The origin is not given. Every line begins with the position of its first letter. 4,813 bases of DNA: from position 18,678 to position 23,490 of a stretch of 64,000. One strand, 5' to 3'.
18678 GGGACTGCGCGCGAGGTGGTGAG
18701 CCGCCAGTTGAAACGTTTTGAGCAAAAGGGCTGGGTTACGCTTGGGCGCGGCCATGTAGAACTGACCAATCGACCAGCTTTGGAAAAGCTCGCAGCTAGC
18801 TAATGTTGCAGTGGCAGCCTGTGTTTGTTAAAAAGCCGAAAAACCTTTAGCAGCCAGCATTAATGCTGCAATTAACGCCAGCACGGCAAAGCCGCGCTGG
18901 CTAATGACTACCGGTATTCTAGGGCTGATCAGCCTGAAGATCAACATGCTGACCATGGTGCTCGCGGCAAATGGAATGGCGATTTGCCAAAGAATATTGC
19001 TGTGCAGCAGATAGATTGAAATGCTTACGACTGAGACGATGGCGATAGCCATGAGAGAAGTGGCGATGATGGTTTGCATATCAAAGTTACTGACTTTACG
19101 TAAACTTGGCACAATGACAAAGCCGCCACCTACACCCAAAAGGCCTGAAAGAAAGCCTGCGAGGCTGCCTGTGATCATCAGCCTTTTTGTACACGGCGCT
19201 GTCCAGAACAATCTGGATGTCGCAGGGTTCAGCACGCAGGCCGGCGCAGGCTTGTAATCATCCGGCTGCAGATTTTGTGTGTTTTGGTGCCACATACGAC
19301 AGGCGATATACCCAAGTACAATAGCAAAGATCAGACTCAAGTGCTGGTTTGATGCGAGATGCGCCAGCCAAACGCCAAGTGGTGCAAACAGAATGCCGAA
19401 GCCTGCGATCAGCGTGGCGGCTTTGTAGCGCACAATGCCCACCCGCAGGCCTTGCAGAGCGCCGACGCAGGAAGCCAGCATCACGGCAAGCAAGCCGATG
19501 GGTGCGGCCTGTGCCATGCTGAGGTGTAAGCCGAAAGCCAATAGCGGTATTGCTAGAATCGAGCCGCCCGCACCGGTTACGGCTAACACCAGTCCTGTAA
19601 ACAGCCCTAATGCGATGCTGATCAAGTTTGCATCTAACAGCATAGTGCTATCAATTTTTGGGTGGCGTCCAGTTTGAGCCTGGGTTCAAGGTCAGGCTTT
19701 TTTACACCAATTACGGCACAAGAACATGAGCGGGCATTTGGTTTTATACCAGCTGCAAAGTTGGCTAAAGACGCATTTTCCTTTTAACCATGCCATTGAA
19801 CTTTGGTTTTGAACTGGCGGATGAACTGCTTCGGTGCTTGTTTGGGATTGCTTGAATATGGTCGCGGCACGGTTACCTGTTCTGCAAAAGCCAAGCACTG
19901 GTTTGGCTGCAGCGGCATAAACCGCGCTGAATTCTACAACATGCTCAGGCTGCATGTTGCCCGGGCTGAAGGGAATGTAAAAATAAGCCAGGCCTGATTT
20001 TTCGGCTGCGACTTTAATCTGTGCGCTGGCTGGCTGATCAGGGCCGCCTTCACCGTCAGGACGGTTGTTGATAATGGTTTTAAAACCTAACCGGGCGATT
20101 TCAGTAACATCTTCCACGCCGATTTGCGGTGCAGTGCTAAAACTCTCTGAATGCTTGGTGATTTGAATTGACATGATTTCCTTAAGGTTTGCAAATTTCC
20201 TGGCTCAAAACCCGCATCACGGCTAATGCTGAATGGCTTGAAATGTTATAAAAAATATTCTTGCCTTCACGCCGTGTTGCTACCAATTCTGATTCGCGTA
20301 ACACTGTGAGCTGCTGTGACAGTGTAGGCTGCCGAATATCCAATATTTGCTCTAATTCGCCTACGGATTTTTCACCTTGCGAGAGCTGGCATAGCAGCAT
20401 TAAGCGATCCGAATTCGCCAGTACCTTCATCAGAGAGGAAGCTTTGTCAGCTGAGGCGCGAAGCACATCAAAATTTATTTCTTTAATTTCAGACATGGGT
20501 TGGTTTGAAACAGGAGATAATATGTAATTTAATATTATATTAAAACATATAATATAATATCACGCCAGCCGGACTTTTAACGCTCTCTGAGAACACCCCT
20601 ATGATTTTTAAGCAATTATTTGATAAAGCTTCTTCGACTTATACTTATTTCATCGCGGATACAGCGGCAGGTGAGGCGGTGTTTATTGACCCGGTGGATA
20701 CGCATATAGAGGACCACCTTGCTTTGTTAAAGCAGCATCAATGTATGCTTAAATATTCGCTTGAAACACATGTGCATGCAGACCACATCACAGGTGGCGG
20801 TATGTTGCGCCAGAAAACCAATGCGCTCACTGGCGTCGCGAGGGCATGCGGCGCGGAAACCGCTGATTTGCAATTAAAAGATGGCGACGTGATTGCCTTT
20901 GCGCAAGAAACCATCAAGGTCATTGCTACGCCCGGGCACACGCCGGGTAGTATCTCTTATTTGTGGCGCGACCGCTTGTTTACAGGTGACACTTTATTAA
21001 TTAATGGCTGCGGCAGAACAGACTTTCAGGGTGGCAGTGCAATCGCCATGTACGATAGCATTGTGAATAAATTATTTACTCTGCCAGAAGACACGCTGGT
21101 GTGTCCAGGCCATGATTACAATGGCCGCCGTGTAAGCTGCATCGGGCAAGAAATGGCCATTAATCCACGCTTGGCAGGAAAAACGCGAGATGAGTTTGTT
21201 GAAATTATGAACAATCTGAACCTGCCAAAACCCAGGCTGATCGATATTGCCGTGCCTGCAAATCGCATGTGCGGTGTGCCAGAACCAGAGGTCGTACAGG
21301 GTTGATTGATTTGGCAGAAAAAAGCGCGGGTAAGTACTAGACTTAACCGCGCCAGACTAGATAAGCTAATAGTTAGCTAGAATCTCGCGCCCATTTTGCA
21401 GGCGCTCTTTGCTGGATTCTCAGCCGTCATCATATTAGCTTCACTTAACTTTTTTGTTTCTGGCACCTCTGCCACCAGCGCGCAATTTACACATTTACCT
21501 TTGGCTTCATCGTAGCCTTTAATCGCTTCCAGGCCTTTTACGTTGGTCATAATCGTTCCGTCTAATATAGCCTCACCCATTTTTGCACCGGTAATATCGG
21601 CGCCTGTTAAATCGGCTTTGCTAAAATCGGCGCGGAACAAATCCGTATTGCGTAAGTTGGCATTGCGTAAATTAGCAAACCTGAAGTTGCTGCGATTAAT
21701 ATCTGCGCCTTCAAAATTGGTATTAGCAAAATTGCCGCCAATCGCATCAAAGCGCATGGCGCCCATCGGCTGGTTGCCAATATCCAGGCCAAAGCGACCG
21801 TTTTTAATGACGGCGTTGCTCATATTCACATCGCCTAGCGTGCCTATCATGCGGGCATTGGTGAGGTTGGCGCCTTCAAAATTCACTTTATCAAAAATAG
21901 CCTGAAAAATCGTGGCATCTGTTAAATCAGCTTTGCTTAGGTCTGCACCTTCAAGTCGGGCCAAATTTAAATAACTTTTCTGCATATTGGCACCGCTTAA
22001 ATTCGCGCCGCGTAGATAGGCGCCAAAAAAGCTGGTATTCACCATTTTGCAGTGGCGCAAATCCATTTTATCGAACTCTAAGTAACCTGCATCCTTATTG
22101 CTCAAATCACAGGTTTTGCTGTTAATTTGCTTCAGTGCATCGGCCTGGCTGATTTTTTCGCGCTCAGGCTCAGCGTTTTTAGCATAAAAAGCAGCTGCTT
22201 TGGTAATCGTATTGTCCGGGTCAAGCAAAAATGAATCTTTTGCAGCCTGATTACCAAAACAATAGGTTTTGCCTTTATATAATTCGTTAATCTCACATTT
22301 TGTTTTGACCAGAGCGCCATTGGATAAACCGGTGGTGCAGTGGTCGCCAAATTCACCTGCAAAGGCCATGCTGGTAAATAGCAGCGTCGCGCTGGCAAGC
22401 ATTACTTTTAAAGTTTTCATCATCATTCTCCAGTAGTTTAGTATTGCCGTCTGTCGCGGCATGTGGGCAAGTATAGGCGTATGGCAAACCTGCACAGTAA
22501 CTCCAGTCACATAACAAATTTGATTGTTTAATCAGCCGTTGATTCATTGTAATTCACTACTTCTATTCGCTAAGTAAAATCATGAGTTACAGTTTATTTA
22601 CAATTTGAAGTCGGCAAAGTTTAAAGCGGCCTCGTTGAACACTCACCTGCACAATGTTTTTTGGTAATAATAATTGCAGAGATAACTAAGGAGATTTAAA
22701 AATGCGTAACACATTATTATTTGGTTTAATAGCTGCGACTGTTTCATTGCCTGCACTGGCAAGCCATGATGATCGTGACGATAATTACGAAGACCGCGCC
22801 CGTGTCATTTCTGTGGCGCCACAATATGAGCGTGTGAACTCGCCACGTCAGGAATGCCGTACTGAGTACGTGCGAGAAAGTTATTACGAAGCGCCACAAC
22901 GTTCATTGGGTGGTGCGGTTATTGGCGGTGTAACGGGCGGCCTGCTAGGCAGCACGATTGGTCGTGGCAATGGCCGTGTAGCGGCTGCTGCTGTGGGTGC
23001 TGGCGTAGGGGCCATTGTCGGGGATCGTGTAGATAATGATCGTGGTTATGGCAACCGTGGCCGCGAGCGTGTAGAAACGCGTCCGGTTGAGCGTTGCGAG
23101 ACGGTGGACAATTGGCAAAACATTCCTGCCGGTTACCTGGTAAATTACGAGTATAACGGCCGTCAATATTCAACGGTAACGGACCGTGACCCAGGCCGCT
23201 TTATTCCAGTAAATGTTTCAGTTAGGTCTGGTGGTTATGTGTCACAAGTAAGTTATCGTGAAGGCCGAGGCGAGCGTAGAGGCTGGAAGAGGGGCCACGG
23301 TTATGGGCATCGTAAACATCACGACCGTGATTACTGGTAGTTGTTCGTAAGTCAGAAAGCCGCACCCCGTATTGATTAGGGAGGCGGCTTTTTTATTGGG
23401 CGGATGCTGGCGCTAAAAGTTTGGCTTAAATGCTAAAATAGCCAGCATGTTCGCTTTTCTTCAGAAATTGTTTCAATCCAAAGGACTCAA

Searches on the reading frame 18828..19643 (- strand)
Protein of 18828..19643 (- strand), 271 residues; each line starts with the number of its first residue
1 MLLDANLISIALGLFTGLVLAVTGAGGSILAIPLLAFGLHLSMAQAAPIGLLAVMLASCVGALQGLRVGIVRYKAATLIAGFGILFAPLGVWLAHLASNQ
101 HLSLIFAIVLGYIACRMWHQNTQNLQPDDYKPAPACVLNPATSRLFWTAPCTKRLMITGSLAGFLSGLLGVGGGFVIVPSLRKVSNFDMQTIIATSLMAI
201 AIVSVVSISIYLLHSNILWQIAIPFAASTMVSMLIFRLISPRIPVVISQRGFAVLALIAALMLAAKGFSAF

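Call 94: search_protein_families(library=pfam, proteins=[window:18828-19643:-], max_evalue=0.000001)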
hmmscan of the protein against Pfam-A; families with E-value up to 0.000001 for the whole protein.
window:18828-19643:- (271 aa): 1 family
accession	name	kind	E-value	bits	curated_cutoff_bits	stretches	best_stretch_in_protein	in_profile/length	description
PF01925.25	TauE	-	1.9e-42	146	32.6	1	10-262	2-236/237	Sulfite exporter TauE/SafE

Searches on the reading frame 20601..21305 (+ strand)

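Call 94: search_protein_families(library=pfam, proteins=[window:20601-21305:+], max_evalue=0.000001)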
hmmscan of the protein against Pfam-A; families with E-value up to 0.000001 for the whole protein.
window:20601-21305:+ (234 aa): 1 family
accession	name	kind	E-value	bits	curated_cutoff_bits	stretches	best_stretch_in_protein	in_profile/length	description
PF00753.33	Lactamase_B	-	8.4e-18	65.5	22.7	1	12-171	5-196/196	Metallo-beta-lactamase superfamily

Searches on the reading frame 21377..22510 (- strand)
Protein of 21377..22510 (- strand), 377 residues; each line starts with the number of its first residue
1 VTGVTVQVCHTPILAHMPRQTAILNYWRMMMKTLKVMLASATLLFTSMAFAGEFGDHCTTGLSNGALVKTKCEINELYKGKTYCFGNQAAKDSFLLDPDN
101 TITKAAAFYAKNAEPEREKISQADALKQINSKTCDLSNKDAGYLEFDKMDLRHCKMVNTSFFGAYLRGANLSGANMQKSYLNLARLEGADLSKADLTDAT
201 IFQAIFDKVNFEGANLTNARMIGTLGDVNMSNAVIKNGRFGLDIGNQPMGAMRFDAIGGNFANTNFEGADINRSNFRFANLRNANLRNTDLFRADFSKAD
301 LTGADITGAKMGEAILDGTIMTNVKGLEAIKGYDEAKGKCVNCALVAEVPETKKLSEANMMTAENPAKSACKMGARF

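Call 94: search_protein_families(library=pfam, proteins=[window:21377-22510:-], max_evalue=0.000001)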
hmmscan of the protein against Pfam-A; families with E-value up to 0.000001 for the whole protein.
window:21377-22510:- (377 aa): 3 families
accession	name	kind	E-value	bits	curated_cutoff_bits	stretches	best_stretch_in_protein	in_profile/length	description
PF00805.28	Pentapeptide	-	4.6e-31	106.4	20.2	2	160-198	2-40/40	Pentapeptide repeats (8 copies)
PF13599.13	Pentapeptide_4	-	4.9e-15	55.8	38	0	146-219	3-76/78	Pentapeptide repeat region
PF13576.12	Pentapeptide_3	-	1e-14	54.9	27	0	161-202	1-44/48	Pentapeptide repeats (9 copies)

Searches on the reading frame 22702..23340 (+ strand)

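Call 94: search_protein_families(library=pfam, proteins=[window:22702-23340:+], max_evalue=0.000001)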
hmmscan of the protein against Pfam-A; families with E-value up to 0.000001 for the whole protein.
window:22702-23340:+ (212 aa): 1 family
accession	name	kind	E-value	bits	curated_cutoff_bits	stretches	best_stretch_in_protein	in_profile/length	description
PF05433.20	Rick_17kDa_Anti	-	1.2e-07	31.9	24.2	1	70-110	1-42/43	Glycine zipper 2TM domain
